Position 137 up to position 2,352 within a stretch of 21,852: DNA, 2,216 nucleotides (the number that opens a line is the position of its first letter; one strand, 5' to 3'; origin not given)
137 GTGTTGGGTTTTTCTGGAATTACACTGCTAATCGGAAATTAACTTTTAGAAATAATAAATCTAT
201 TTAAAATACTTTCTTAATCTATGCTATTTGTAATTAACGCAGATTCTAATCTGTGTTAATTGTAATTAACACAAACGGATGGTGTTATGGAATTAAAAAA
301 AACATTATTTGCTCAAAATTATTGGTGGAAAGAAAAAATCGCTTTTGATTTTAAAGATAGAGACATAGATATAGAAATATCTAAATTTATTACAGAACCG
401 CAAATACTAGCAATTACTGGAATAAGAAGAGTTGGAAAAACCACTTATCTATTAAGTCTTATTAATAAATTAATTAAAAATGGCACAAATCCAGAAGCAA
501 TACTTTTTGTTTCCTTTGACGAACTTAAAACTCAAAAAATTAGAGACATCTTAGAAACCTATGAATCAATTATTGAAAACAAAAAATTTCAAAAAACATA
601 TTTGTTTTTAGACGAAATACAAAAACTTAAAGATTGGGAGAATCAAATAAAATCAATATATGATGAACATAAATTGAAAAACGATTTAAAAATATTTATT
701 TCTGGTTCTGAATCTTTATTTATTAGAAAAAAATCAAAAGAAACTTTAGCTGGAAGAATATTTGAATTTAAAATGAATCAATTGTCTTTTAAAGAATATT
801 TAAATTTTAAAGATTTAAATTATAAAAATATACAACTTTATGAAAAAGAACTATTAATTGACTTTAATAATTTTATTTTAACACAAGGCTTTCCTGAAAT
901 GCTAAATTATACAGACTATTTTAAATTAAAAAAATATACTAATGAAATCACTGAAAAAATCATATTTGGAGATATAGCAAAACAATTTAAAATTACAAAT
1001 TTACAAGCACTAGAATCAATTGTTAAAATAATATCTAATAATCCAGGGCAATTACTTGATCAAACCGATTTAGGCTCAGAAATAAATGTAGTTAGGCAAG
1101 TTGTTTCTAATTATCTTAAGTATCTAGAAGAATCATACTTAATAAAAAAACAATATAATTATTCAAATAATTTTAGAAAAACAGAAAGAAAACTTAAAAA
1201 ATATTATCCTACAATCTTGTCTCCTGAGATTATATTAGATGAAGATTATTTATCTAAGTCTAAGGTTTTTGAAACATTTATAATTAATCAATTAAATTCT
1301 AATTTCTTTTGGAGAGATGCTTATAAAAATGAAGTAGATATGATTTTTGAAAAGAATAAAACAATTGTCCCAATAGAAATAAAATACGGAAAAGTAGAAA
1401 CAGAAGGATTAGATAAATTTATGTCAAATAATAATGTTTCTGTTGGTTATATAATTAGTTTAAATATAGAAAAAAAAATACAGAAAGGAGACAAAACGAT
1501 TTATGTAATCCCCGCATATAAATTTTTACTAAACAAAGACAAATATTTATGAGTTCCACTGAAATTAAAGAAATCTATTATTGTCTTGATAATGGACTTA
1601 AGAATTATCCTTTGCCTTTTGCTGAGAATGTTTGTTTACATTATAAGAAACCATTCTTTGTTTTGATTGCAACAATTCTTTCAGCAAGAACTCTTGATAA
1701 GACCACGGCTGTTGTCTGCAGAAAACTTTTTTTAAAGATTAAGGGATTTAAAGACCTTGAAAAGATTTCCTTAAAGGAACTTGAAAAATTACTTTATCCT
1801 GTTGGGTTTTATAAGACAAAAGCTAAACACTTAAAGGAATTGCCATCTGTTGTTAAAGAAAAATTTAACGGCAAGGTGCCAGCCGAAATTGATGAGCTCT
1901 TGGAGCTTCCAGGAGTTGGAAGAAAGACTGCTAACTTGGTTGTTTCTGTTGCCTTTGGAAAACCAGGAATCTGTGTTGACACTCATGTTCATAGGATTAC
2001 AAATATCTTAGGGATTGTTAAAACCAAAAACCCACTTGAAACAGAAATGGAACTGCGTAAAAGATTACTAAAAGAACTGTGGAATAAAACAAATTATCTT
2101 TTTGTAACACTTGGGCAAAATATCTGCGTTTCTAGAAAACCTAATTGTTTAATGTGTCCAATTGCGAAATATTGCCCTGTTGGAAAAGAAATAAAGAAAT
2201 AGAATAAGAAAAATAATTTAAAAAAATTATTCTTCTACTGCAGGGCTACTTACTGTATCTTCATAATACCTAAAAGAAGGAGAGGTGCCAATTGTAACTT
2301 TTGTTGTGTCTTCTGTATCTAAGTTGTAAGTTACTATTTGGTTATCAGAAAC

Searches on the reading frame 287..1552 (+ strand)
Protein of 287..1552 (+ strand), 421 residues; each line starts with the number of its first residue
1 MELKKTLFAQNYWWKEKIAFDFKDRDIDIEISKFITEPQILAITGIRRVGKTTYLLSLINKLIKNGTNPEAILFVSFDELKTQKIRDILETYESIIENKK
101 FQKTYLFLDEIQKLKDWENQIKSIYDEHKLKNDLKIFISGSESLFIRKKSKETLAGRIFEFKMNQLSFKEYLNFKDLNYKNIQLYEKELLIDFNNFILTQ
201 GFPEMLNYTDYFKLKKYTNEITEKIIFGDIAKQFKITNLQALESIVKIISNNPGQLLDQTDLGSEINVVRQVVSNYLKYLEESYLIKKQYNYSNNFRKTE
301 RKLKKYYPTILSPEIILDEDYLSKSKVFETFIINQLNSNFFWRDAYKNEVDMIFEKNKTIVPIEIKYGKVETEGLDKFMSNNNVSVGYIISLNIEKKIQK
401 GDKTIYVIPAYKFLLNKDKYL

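Call 6: search_protein_families(library=pfam, proteins=[window:287-1552:+], max_evalue=0.01)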
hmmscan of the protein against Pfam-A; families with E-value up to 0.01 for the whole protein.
window:287-1552:+ (421 aa): 6 families
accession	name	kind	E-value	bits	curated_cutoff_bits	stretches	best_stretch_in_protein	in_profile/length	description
PF13173.12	AAA_14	-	8.5e-34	116.8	27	1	39-172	3-129/129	AAA domain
PF13635.12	DUF4143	-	1.3e-19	71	28.1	1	229-368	3-160/160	Domain of unknown function (DUF4143)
PF13401.12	AAA_22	-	0.0003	21.5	27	0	37-142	4-124/130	AAA domain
PF24883.2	NPHP3_N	-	0.001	19.7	24.8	1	37-92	21-75/164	Nephrocystin 3, N-terminal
PF04317.18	DUF463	-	0.0014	18.1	25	1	41-82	3-44/443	YcjX-like family, DUF463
PF12802.13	MarR_2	-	0.0038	17.8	27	1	249-288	14-52/61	MarR family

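Call 34: search_protein_families(library=padloc, proteins=[window:287-1552:+], max_evalue=0.01)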
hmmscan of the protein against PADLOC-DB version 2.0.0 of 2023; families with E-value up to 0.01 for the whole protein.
window:287-1552:+ (421 aa): 7 families
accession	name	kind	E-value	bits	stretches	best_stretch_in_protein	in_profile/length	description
PDLC04787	PDC-S01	-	3.8e-64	215.1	1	25-417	13-409/412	-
PDLC04789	PDC-S01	-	5.1e-42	142.2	2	25-307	4-264/375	-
PDLC04790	PDC-S01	-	1.4e-35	120.9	1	24-386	13-390/422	-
PDLC04791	PDC-S01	-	6.2e-29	98.9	1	39-390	20-375/395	-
PDLC04788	PDC-S01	-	8.6e-20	69.1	2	41-305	22-295/448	-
PDLC04786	PDC-S01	-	8.4e-17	59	1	40-413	22-429/439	-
PDLC04140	mad8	-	1.3e-05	22.9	1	25-284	18-150/314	mads_8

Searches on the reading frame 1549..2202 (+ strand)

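Call 6: search_protein_families(library=pfam, proteins=[window:1549-2202:+], max_evalue=0.01)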
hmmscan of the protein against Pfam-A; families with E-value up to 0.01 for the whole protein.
window:1549-2202:+ (217 aa): 5 families
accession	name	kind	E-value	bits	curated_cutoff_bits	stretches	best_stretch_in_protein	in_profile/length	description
PF00730.31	HhH-GPD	-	8.4e-20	71.6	26.2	1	40-172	1-105/108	HhH-GPD superfamily base excision DNA repair protein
PF00633.29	HHH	-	4.3e-09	36.2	24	1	105-133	1-29/30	Helix-hairpin-helix motif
PF10576.14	EndIII_4Fe-2S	-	0.0028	18.3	20.5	1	193-209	1-17/17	Iron-sulfur binding domain of endonuclease III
PF21176.3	RecR_HhH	-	0.0042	17.3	27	0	114-128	5-19/45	RecR, helix-hairpin-helix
PF14520.12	HHH_5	-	0.0045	17.9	27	0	113-132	33-52/57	Helix-hairpin-helix domain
